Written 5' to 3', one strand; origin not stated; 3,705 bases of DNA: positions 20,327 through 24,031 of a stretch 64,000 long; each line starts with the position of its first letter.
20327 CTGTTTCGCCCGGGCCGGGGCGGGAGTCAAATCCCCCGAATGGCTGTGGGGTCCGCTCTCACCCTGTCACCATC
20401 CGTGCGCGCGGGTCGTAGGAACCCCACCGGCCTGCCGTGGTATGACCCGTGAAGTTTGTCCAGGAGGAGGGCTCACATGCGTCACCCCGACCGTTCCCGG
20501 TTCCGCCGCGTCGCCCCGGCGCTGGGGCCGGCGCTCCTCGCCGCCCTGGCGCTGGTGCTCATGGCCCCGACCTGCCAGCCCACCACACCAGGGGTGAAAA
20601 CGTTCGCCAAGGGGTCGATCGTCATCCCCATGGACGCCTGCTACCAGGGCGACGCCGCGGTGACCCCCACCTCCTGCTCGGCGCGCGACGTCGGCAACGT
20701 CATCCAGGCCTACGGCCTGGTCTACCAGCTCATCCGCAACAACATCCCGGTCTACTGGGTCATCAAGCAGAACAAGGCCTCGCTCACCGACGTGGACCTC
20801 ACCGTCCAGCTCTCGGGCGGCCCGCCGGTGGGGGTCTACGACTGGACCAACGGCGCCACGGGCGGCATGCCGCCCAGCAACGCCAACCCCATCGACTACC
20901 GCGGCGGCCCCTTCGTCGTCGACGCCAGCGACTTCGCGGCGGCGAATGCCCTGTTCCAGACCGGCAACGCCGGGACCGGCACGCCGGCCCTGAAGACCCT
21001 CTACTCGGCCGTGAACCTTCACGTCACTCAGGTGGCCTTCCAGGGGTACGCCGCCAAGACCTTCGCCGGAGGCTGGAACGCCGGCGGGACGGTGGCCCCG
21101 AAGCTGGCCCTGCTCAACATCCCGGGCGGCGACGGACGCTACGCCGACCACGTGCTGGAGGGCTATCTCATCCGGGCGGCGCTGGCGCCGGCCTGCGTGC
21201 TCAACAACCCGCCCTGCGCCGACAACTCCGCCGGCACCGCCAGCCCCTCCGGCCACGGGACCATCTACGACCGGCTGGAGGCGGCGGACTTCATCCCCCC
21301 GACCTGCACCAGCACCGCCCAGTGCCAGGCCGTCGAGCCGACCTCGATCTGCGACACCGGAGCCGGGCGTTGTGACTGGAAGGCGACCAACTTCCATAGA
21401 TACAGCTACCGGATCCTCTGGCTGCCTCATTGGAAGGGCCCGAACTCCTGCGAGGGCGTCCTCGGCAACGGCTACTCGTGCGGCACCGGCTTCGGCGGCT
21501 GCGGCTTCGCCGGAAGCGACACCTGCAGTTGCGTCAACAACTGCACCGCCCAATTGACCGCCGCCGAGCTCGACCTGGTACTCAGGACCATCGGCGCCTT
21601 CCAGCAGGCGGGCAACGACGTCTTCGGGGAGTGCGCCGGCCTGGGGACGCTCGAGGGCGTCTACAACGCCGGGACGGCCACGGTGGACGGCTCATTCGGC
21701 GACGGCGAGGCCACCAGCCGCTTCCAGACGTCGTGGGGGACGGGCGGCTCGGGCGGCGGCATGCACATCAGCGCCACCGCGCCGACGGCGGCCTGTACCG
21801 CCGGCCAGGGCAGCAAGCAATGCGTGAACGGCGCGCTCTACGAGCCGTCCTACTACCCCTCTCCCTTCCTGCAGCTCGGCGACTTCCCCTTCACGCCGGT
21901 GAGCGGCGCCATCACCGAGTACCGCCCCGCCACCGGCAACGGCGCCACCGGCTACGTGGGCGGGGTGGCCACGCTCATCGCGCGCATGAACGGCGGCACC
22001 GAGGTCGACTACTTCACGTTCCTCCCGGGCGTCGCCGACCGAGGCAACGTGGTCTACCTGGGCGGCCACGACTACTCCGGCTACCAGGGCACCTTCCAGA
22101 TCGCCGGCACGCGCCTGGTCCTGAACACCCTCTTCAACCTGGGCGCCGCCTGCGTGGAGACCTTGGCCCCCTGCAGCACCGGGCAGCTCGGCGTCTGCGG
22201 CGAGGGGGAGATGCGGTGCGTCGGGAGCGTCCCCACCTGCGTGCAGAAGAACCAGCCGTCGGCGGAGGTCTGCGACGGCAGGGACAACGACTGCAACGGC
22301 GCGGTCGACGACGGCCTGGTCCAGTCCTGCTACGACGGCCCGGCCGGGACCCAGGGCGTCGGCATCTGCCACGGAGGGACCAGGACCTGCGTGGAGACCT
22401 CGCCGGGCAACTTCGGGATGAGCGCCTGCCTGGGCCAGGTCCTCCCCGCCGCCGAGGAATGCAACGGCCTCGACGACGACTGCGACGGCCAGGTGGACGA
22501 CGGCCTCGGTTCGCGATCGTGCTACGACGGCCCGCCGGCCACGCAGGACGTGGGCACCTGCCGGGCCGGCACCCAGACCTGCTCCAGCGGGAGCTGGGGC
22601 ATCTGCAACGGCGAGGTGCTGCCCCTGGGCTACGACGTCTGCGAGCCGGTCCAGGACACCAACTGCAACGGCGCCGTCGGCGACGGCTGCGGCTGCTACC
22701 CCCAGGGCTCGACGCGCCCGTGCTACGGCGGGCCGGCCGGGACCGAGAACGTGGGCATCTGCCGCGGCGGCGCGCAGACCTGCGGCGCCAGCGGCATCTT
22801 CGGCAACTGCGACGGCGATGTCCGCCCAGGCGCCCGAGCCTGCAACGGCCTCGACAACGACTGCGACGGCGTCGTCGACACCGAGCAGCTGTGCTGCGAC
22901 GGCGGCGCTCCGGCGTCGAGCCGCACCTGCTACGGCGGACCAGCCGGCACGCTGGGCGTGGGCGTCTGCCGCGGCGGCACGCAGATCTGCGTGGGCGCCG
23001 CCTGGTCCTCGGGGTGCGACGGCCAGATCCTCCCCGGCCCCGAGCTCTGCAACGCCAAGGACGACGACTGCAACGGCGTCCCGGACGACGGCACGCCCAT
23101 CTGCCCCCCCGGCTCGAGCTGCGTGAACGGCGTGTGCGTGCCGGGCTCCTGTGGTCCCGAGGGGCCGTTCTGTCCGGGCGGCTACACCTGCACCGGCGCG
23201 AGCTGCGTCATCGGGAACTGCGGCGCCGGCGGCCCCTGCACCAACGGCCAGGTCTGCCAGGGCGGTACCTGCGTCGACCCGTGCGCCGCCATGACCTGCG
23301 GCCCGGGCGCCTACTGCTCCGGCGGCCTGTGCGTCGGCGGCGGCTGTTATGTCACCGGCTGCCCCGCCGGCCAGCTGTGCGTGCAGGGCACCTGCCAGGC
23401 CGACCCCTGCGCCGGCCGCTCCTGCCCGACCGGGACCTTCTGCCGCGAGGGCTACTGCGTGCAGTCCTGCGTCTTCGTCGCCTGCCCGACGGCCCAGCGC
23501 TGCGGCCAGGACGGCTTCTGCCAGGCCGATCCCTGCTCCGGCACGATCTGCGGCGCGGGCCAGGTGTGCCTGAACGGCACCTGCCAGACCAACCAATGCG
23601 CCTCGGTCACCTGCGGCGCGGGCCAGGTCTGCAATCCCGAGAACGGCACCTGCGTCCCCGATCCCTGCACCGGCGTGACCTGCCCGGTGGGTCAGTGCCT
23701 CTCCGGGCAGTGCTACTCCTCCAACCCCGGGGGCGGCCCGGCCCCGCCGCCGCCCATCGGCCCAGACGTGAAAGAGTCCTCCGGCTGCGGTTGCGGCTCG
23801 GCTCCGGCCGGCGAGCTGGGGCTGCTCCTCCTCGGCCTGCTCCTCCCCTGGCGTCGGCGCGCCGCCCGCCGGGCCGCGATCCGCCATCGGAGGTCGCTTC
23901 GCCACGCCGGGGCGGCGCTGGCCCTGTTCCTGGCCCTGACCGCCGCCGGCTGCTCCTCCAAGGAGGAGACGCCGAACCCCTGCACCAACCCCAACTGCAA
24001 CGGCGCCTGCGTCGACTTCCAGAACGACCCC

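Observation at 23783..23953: Internal MYXO-CTERM-like tag followed, with no stop or start codon, by a lipoprotein signal peptide: possible two-lipoprotein polyprotein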

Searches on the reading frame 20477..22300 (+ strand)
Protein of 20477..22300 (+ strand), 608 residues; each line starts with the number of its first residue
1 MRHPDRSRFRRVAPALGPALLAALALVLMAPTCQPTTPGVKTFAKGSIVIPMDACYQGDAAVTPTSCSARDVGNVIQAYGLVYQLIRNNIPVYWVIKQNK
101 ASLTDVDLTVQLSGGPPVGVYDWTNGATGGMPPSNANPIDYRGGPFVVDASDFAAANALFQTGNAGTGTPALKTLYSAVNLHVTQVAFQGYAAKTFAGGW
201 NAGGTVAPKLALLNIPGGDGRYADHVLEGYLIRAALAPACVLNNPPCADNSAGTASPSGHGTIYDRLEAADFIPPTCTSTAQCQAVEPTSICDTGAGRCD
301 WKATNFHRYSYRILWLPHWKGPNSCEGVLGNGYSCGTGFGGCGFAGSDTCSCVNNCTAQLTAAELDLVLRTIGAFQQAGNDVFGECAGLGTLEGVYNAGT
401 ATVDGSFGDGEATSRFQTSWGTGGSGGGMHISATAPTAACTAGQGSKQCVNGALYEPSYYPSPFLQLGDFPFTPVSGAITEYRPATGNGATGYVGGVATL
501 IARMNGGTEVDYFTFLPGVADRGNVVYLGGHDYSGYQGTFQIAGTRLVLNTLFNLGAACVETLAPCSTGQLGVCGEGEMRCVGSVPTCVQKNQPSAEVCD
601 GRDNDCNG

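Call 17: search_protein_families(library=pfam, proteins=[window:20477-22300:+], max_evalue=0.01)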
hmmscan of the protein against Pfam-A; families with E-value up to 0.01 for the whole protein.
window:20477-22300:+ (608 aa): 1 family
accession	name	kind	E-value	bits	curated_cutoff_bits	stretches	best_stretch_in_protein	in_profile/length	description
PF11617.13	Cu-binding_MopE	-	0.00078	20.1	27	1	596-608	14-26/30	Putative metal-binding motif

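Call 41: search_solved_structures(query=window:20579-22276:+, max_evalue=1)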
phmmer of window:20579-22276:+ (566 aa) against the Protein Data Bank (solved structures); distinct sequences matched with E-value up to 1: 0.

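Call 62: predict_structure(alignment_id=A3)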
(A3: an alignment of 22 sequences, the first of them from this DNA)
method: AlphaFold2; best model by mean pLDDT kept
length: 534 residues; sequences in the alignment: 22
mean_pLDDT: 78.4   pTM: 0.83
mean pLDDT of the five models: 78.4, 76.9, 71.4, 70.1, 65.3
residues with pLDDT >= 90: 139; 70-90: 241; 50-70: 124; < 50: 30
segments of 3 or more residues with pLDDT < 50: 1-4, 317-324, 368-374, 391-393, 404-406, 412-414
pLDDT, mean of each block of 10 residues (from residue 1): 61 97 76 60 88 89 83 85 90 93 77 93 97 89 92 95 77 79 71 83 75 56 82 86 96 96 94 91 85 64 61 53 57 89 92 88 67 56 82 67 57 53 58 70 78 70 84 78 85 87 78 84 67 52
secondary structure, 60 per line:
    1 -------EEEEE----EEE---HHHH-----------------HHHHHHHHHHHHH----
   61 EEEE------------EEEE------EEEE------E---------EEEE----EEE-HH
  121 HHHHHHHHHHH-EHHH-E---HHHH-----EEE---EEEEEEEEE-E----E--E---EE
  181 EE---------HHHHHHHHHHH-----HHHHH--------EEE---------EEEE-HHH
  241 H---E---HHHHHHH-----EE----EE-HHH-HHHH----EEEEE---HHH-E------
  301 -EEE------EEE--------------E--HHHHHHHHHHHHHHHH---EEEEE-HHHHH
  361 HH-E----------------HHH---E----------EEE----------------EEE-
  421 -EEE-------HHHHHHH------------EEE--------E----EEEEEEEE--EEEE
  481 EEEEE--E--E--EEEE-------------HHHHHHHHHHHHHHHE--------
elements in order: E8-12 E17-19 H23-26 H44-56 E61-64 E77-80 E87-90 E107-110 E115-117 H119-131 H142-145 E151-153 E157-165 E179-182 H192-202 H208-212 E221-223 E233-236 H238-241 H249-255 H274-277 E282-286 E302-304 E311-313 H331-346 E350-354 H356-362 E398-400 E417-419 E422-424 H432-438 E451-453 E467-474 E477-485 E494-497 H511-525

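Call 64: fold_search(model_id=the predicted structure, library=pdb)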
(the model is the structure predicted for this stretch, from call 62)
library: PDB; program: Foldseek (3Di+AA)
matches with E <= 10: 270; with E <= 0.001: 0
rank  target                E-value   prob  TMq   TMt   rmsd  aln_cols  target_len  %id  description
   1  4uzs_C                4.1e-02  0.63  0.18  0.15   9.2       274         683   14  Crystal structure of Bifidobacterium bifidum beta-galactosidase (released 2015-09-30)
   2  4ucf_A                5.6e-02  0.47  0.16  0.13   9.1       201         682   16  Crystal structure of Bifidobacterium bifidum beta-galactosidase in complex with alpha-galactose (released 2016-01-20)
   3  1kxj_A                9.8e-02  0.63  0.24  0.56   9.2       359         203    9  The Crystal Structure of Glutamine Amidotransferase from Thermotoga maritima (released 2002-03-20)
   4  1r9g_A                9.8e-02  0.38  0.16  0.35   7.8       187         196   12  Three-dimensional Structure of YaaE from Bacillus subtilis (released 2004-01-27)
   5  4uzs_A                1.2e-01  0.33  0.16  0.13   9.2       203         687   16  Crystal structure of Bifidobacterium bifidum beta-galactosidase (released 2015-09-30)
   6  4l7q_A                1.3e-01  0.18  0.22  0.35  12.1       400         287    9  Crystal structure of gamma glutamyl hydrolase (wild-type) from zebrafish (released 2014-05-14)
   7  2nv2_L                1.4e-01  0.51  0.23  0.55   8.6       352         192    9  Structure of the PLP synthase complex Pdx1/2 (YaaD/E) from Bacillus subtilis (released 2006-12-05)
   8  3cne_A                1.4e-01  0.30  0.12  0.33  13.6       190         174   15  Crystal structure of the putative protease I from Bacteroides thetaiotaomicron (released 2008-04-15)
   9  3cne_B                1.5e-01  0.28  0.12  0.32  13.7       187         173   14  Crystal structure of the putative protease I from Bacteroides thetaiotaomicron (released 2008-04-15)
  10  4uzs_B                1.6e-01  0.30  0.16  0.13   8.4       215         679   12  Crystal structure of Bifidobacterium bifidum beta-galactosidase (released 2015-09-30)
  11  4ucf_B                1.8e-01  0.25  0.16  0.13   8.6       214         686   12  Crystal structure of Bifidobacterium bifidum beta-galactosidase in complex with alpha-galactose (released 2016-01-20)
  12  2nv2_B                1.8e-01  0.23  0.15  0.35  10.5       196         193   13  Structure of the PLP synthase complex Pdx1/2 (YaaD/E) from Bacillus subtilis (released 2006-12-05)
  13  8ibt_B                1.8e-01  0.23  0.16  0.13   8.4       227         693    7  Crystal structure of GH42 beta-galactosidase BiBga42A from Bifidobacterium longum subspecies infantis E318S mutant in  (released 2023-06-07)
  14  2nv2_D                1.9e-01  0.20  0.14  0.34  10.6       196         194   13  Structure of the PLP synthase complex Pdx1/2 (YaaD/E) from Bacillus subtilis (released 2006-12-05)
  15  6ymu_B                2.0e-01  0.35  0.22  0.50   9.9       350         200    9  Imidazole Glycerol Phosphate Synthase (released 2020-07-22)
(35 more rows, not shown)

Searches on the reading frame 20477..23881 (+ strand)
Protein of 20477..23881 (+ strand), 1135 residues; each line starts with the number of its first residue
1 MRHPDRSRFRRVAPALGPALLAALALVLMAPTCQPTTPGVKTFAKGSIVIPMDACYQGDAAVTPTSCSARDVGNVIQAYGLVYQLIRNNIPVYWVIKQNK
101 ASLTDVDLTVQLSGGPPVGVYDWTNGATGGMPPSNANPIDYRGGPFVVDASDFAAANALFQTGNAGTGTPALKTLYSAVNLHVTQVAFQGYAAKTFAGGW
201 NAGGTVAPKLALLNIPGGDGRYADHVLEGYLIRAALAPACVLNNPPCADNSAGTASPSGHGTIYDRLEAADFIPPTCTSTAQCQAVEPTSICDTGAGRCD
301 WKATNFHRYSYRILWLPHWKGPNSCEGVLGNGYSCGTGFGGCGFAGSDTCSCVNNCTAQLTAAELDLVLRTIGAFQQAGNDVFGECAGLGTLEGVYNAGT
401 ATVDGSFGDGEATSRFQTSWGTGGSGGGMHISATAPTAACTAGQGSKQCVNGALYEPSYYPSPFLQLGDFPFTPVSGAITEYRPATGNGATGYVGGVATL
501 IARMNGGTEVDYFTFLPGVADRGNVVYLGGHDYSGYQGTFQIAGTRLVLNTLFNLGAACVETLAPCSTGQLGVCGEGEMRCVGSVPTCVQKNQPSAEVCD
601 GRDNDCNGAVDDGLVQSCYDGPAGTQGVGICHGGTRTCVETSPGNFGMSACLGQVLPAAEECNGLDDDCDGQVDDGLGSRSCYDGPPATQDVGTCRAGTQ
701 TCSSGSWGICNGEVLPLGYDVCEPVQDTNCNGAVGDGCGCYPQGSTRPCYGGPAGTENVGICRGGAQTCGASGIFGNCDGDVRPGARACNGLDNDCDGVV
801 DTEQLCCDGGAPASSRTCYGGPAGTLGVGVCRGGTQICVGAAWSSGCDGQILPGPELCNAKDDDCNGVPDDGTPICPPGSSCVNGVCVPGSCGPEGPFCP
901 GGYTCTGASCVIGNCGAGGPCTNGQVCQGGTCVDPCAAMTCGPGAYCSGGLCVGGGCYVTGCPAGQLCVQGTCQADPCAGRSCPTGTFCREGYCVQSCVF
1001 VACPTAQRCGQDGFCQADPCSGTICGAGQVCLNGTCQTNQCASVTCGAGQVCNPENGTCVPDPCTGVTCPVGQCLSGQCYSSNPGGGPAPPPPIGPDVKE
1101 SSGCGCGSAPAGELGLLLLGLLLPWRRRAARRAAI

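Call 5: search_protein_families(library=pfam, proteins=[window:20477-23881:+], max_evalue=0.01)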
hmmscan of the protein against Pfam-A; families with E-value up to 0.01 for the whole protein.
window:20477-23881:+ (1135 aa): 1 family
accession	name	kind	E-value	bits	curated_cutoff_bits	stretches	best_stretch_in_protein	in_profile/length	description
PF11617.13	Cu-binding_MopE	-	1.6e-10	41.5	27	1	596-612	14-30/30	Putative metal-binding motif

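Call 6: search_protein_families(library=ncbifam, proteins=[window:20477-23881:+], max_evalue=0.1)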
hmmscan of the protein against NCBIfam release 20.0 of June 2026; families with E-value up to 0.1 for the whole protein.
window:20477-23881:+ (1135 aa): 2 families
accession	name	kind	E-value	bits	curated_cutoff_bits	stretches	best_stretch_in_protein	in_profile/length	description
NF045638.1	Mrt_dep_phytase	exception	0.0015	17.3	440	1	1086-1129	383-429/430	myxosortase-dependent phytase-like phosphatase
TIGR03901.2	MYXO-CTERM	domain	0.0026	18.1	20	1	1102-1128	2-32/34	MYXO-CTERM sorting domain-containing protein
